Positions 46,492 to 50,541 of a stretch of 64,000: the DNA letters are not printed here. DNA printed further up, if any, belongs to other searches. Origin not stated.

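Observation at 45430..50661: Membrane-embedded PAS-domain adenylate cyclase with a single catalytic domain and non-canonical topology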

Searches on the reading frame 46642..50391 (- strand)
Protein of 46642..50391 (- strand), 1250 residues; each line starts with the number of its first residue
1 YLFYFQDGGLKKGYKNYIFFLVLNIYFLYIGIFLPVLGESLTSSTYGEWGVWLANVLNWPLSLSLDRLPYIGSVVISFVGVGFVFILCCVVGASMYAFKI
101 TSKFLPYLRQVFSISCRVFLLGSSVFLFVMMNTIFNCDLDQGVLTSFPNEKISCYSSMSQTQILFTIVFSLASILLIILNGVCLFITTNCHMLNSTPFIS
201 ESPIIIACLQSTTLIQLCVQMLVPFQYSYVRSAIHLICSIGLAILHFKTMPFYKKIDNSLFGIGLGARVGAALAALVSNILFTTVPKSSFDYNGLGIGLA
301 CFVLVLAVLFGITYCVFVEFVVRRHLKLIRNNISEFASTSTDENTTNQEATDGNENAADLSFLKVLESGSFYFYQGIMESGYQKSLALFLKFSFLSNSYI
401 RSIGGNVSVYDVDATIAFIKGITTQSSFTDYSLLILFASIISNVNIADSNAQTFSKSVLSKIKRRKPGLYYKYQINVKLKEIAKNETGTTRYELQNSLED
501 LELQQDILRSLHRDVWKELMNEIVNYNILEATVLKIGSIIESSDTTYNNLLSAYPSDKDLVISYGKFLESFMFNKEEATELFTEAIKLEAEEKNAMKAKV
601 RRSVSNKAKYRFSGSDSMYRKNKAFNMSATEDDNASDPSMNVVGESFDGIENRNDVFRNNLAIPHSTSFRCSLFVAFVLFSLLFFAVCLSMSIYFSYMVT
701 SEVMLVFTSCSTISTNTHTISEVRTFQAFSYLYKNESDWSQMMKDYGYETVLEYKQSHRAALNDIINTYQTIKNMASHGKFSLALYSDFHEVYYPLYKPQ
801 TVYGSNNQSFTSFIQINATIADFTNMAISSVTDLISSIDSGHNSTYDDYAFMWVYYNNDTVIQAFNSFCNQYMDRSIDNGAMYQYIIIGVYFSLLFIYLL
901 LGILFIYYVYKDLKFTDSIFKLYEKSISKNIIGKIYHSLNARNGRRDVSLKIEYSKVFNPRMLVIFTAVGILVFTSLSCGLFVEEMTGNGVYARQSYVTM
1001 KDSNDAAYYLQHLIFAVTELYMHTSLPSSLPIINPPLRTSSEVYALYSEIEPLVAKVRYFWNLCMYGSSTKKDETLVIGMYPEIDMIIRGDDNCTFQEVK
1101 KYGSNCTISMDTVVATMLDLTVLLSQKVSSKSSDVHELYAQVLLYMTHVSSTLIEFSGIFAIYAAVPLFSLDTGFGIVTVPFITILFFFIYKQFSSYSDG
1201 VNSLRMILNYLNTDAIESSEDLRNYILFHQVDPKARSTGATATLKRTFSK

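Call 12: find_homologous_proteins(query=window:46642-50391:-, max_evalue=0.001)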
Query window:46642-50391:- (1250 aa): 1 proteins with E <= 0.001 among 8000 candidates.
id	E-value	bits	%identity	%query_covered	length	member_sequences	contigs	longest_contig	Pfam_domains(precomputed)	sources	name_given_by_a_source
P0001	0.0e+0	2765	100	100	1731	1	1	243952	PF13426.14,PF00211.26,PF00989.32,PF25474.2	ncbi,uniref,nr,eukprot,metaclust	ncbi:membrane bound PAS domain-containing adenylate/guanylate cyclase [Naegleria gruberi]|uniref:Mem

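Call 28: search_protein_representatives(protein=window:46792-50391:-)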
Query: 1200 residues. Proteins with E-value up to 0.001 (for the whole library): 100; up to 1e-10: 72; up to 1e-30: 34. The best 100 are listed.
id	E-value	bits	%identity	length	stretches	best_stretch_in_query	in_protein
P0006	1.9e-175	602.2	33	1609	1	2-1193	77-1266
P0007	1.5e-131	456.8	31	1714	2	133-1198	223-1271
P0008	2.0e-119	416.7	32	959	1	1-852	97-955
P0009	9.6e-107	374.7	30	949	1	1-853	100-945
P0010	6.0e-105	368.7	28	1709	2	13-594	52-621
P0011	6.4e-89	315.7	29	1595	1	65-1195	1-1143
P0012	9.9e-82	291.9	26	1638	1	6-1195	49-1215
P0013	2.7e-74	267.2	28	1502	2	5-532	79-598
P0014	3.8e-66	240.3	27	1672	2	397-1193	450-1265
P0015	1.0e-64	235.5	24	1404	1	16-1195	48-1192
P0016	3.2e-63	230.6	25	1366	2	15-610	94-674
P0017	3.1e-59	217.4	25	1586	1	20-1188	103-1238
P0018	6.1e-59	216.4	24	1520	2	412-1196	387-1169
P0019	8.7e-58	212.6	25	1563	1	10-1096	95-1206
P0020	1.3e-56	208.7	27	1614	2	418-1193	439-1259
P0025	3.6e-45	170.8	31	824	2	411-739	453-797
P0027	1.3e-39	152.5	25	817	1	5-733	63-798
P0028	1.2e-38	149.2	26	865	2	12-617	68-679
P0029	1.5e-37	145.6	25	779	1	26-730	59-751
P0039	2.3e-31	125.1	24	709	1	11-647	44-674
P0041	3.8e-30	121.0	24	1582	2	404-986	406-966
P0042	4.7e-30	120.8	23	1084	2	13-471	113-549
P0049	3.1e-28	114.7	29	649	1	38-558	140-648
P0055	2.4e-22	95.2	22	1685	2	368-1019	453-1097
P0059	1.4e-20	89.4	31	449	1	46-331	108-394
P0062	1.1e-19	86.4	28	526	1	12-472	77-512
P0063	3.1e-19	84.9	28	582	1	14-513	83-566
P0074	2.4e-13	65.4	23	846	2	432-712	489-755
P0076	5.0e-13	64.4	25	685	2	30-330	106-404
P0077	9.5e-11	56.8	28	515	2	17-393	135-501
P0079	2.9e-10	55.2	23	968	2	371-828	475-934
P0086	1.1e-07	46.7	29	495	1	23-319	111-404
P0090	3.8e-07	44.9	28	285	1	37-205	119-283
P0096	3.9e-06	41.5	21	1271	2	459-968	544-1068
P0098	9.5e-06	40.3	28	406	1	34-262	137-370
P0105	6.8e-04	34.1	27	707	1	454-606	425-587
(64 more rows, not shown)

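Call 31: list_cluster_members(proteins=[P0006, P0007, P0010, P0012, P0015, P0018, P0041, P0055, P0096, P0003])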
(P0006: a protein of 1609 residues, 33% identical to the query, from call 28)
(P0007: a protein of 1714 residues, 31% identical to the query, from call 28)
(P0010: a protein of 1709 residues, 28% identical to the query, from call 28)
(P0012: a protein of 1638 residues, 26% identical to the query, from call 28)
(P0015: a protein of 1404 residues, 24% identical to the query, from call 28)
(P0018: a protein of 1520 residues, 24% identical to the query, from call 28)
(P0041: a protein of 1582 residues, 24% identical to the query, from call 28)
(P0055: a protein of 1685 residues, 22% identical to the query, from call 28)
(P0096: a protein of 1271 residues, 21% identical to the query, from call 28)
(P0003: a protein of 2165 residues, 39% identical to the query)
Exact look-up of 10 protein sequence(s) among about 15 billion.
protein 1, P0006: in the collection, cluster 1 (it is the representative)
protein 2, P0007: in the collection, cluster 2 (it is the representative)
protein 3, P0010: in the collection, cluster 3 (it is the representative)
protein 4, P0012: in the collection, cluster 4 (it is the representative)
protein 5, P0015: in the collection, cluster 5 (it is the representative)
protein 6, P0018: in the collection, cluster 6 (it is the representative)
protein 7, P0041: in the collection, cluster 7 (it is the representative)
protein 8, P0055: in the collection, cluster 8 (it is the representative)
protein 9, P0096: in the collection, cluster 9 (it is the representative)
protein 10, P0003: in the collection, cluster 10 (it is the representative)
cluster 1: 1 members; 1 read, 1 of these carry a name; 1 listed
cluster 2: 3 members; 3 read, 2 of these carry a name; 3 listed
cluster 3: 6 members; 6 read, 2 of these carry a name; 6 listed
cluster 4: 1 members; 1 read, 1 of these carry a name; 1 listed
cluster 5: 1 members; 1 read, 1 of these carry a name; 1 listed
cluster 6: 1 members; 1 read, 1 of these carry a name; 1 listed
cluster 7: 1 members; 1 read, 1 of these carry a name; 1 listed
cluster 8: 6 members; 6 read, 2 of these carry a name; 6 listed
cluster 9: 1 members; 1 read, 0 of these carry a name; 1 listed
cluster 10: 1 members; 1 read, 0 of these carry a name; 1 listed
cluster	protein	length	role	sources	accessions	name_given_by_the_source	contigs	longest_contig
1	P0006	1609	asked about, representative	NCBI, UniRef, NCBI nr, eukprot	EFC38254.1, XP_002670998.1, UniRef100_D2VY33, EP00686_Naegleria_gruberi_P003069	predicted protein [Naegleria gruberi] | Predicted protein n=1 Tax=Naegleria gruberi TaxID=5762 RepID=D2VY33_NAEGR | uncharacterized protein NAEGRDRAFT_81665 [Naegleria gruberi]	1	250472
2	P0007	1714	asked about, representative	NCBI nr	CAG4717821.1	unnamed protein product [Naegleria fowleri]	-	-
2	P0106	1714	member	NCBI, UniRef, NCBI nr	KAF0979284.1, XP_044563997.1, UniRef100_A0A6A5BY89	hypothetical protein FDP41_001627 [Naegleria fowleri] | Adenylate and Guanylate cyclase catalytic domain containing protein n=1 Tax=Naegleria ... | uncharacterized protein FDP41_001627 [Naegleria fowleri]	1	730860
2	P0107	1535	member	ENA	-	-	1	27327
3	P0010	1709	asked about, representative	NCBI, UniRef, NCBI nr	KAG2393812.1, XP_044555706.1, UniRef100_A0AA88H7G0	hypothetical protein C9374_003576 [Naegleria lovaniensis] | Adenylate and Guanylate cyclase catalytic domain containing protein n=1 Tax=Naegleria ... | uncharacterized protein C9374_003576 [Naegleria lovaniensis]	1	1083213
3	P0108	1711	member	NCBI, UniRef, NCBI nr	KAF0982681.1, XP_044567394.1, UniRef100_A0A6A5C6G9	hypothetical protein FDP41_011611 [Naegleria fowleri] | Guanylate cyclase domain-containing protein n=1 Tax=Naegleria fowleri TaxID=5763 ... | uncharacterized protein FDP41_011611 [Naegleria fowleri]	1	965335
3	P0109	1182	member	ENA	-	-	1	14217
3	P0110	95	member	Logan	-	-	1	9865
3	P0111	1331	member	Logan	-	-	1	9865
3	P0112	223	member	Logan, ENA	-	-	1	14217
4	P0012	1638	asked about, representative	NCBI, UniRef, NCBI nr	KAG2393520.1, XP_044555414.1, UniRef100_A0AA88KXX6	hypothetical protein C9374_007051 [Naegleria lovaniensis] | Adenylate and Guanylate cyclase catalytic domain containing protein n=1 Tax=Naegleria ... | uncharacterized protein C9374_007051 [Naegleria lovaniensis]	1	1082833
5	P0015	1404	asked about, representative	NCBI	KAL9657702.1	hypothetical protein ABK040_005055 [Willaertia magna]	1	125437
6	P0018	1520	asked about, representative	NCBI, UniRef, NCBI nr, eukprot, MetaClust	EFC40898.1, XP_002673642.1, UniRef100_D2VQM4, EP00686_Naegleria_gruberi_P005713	predicted protein [Naegleria gruberi] | Predicted protein n=1 Tax=Naegleria gruberi TaxID=5762 RepID=D2VQM4_NAEGR | uncharacterized protein NAEGRDRAFT_71278 [Naegleria gruberi]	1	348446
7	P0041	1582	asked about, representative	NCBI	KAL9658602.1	hypothetical protein ABK040_006139 [Willaertia magna]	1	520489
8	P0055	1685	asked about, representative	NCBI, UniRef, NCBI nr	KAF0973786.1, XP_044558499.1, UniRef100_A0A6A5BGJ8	hypothetical protein FDP41_007173 [Naegleria fowleri] | Adenylate and Guanylate cyclase catalytic domain containing protein n=1 Tax=Naegleria ... | uncharacterized protein FDP41_007173 [Naegleria fowleri]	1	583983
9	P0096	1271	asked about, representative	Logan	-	-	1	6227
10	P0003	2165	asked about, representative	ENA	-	-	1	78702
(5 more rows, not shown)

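Call 36: list_cluster_members(proteins=[P0008, P0009, P0025, P0027, P0028, P0029, P0039, P0074, P0079, P0105])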
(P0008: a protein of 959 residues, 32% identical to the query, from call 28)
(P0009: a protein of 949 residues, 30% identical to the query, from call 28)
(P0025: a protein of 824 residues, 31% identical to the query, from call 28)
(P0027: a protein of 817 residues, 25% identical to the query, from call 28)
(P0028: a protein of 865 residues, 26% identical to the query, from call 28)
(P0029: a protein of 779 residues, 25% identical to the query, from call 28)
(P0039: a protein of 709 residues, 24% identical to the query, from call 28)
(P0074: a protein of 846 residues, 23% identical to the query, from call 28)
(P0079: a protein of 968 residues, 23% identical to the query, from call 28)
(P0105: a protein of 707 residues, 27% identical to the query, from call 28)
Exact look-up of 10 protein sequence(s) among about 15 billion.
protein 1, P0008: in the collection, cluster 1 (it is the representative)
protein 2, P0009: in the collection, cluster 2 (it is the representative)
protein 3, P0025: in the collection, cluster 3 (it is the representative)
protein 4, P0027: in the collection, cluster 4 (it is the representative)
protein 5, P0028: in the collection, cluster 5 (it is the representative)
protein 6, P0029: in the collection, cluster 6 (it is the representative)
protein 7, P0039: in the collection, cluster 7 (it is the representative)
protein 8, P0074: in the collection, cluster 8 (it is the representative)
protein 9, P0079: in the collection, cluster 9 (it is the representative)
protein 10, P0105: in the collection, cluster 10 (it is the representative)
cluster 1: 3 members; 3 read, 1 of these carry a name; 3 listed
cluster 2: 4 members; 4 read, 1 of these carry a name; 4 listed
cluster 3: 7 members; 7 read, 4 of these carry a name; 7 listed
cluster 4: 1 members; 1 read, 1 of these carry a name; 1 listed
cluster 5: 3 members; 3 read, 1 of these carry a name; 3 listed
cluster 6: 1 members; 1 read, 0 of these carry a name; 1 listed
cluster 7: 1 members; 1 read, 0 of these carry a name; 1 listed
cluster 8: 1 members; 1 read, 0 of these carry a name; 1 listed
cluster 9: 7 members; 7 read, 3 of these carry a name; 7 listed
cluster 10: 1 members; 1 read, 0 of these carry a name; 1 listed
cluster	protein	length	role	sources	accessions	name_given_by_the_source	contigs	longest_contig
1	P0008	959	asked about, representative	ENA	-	-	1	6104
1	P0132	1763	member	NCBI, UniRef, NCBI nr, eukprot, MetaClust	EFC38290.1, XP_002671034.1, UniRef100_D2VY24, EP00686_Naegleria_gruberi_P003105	predicted protein [Naegleria gruberi] | Predicted protein n=2 Tax=Naegleria gruberi TaxID=5762 RepID=D2VY24_NAEGR | uncharacterized protein NAEGRDRAFT_73946 [Naegleria gruberi]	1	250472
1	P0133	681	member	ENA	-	-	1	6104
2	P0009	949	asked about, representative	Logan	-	-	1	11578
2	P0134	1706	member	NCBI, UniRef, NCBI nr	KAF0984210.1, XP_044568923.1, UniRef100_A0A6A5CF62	hypothetical protein FDP41_007387 [Naegleria fowleri] | Adenylate and Guanylate cyclase catalytic domain containing protein n=1 Tax=Naegleria ... | uncharacterized protein FDP41_007387 [Naegleria fowleri]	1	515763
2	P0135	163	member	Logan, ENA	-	-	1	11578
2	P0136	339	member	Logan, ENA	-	-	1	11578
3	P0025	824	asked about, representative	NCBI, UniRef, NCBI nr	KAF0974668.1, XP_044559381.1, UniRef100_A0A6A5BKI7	hypothetical protein FDP41_006142 [Naegleria fowleri] | TmcB/TmcC TPR repeats domain-containing protein n=1 Tax=Naegleria fowleri TaxID=5763 ... | uncharacterized protein FDP41_006142 [Naegleria fowleri]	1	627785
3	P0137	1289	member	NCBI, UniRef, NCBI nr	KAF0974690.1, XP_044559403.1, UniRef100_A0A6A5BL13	hypothetical protein FDP41_006164 [Naegleria fowleri] | TmcB/TmcC TPR repeats domain-containing protein n=1 Tax=Naegleria fowleri TaxID=5763 ... | uncharacterized protein FDP41_006164 [Naegleria fowleri]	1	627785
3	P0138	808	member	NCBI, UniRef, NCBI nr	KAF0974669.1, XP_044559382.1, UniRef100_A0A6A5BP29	hypothetical protein FDP41_006143 [Naegleria fowleri] | Guanylate cyclase domain-containing protein n=2 Tax=Naegleria fowleri TaxID=5763 ... | uncharacterized protein FDP41_006143 [Naegleria fowleri]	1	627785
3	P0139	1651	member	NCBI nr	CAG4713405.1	unnamed protein product [Naegleria fowleri]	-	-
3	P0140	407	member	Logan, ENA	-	-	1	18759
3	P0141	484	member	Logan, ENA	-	-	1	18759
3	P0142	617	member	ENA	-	-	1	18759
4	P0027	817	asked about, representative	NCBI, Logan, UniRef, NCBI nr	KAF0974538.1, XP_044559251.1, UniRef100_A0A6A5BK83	hypothetical protein FDP41_006570 [Naegleria fowleri] | TmcB/TmcC TPR repeats domain-containing protein n=1 Tax=Naegleria fowleri TaxID=5763 ... | uncharacterized protein FDP41_006570 [Naegleria fowleri]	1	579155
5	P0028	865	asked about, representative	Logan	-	-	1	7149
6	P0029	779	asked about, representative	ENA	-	-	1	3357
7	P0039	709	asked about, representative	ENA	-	-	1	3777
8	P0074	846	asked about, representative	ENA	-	-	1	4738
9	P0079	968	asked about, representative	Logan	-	-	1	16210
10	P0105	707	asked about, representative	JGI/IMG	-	-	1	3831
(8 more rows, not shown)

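Call 37: list_cluster_members(proteins=[P0098, P0086, P0049, P0062, P0063, P0076, P0077, P0042, P0090, P0059])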
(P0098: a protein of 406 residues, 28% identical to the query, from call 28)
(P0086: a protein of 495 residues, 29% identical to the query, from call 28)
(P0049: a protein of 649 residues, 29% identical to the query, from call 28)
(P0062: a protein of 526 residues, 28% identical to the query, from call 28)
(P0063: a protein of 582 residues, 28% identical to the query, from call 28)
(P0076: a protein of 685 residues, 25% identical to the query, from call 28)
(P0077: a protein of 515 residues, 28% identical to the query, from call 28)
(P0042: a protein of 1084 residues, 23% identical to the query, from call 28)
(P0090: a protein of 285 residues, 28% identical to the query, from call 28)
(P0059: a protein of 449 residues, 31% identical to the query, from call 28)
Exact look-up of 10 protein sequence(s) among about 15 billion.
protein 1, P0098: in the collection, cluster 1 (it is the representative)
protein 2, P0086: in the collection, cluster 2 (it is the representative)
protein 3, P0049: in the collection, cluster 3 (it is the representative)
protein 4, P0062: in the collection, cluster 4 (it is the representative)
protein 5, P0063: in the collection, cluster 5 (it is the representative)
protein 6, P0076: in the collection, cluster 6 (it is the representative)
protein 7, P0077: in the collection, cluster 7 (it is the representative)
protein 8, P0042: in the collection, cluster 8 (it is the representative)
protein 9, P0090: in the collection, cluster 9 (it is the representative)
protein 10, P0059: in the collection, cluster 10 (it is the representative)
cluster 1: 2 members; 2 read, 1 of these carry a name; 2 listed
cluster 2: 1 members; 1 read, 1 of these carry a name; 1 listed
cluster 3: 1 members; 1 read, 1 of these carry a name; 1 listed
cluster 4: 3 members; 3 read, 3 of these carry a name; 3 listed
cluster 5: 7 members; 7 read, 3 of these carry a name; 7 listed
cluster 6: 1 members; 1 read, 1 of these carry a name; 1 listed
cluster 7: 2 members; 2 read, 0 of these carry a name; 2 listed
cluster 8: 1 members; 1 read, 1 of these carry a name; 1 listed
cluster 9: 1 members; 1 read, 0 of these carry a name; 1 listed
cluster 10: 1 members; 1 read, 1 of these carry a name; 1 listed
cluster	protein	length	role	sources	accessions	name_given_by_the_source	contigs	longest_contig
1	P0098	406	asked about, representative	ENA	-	-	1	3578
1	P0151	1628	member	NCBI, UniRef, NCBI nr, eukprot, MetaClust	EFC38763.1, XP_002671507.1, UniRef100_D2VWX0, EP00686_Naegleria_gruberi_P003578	predicted protein [Naegleria gruberi] | Predicted protein n=1 Tax=Naegleria gruberi TaxID=5762 RepID=D2VWX0_NAEGR | uncharacterized protein NAEGRDRAFT_73533 [Naegleria gruberi]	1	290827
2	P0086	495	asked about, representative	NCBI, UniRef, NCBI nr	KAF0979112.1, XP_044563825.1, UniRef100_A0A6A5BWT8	hypothetical protein FDP41_002182 [Naegleria fowleri] | Transmembrane protein n=1 Tax=Naegleria fowleri TaxID=5763 RepID=A0A6A5BWT8_NAEFO | uncharacterized protein FDP41_002182 [Naegleria fowleri]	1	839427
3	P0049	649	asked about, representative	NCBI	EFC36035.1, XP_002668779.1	predicted protein, partial [Naegleria gruberi]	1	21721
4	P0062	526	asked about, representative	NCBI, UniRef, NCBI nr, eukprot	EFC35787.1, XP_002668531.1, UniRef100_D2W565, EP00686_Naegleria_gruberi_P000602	predicted protein [Naegleria gruberi] | Predicted protein n=1 Tax=Naegleria gruberi TaxID=5762 RepID=D2W565_NAEGR | uncharacterized protein NAEGRDRAFT_76554 [Naegleria gruberi]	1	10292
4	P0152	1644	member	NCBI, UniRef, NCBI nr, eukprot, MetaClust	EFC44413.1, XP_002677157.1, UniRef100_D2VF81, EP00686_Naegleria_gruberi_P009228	predicted protein [Naegleria gruberi] | Predicted protein n=2 Tax=Naegleria gruberi TaxID=5762 RepID=D2VF81_NAEGR | uncharacterized protein NAEGRDRAFT_79715 [Naegleria gruberi]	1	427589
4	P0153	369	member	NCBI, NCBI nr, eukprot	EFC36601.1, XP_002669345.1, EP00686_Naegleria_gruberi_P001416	predicted protein [Naegleria gruberi] | uncharacterized protein NAEGRDRAFT_54259 [Naegleria gruberi] | XP_002669345.1 predicted protein [Naegleria gruberi strain NEG-M]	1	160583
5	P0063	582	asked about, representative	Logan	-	-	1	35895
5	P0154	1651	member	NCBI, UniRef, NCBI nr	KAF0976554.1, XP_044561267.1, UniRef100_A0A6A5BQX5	hypothetical protein FDP41_004453 [Naegleria fowleri] | Adenylate and Guanylate cyclase catalytic domain containing protein n=1 Tax=Naegleria ... | uncharacterized protein FDP41_004453 [Naegleria fowleri]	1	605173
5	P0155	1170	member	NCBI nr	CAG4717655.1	unnamed protein product [Naegleria fowleri]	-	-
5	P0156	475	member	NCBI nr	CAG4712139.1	unnamed protein product [Naegleria fowleri]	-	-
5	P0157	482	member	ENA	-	-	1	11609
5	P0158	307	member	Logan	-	-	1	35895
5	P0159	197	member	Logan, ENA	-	-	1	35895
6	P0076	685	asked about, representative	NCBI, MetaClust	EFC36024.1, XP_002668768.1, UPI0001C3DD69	predicted protein, partial [Naegleria gruberi] | status=active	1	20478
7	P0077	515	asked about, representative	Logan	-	-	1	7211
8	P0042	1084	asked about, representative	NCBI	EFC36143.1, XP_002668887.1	predicted protein, partial [Naegleria gruberi]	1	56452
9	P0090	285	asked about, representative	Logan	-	-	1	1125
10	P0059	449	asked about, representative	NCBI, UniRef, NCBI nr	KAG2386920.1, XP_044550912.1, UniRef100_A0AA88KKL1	hypothetical protein C9374_001955 [Naegleria lovaniensis] | Uncharacterized protein n=1 Tax=Naegleria lovaniensis TaxID=51637 RepID=A0AA88KKL1_NAELO | uncharacterized protein C9374_001955 [Naegleria lovaniensis]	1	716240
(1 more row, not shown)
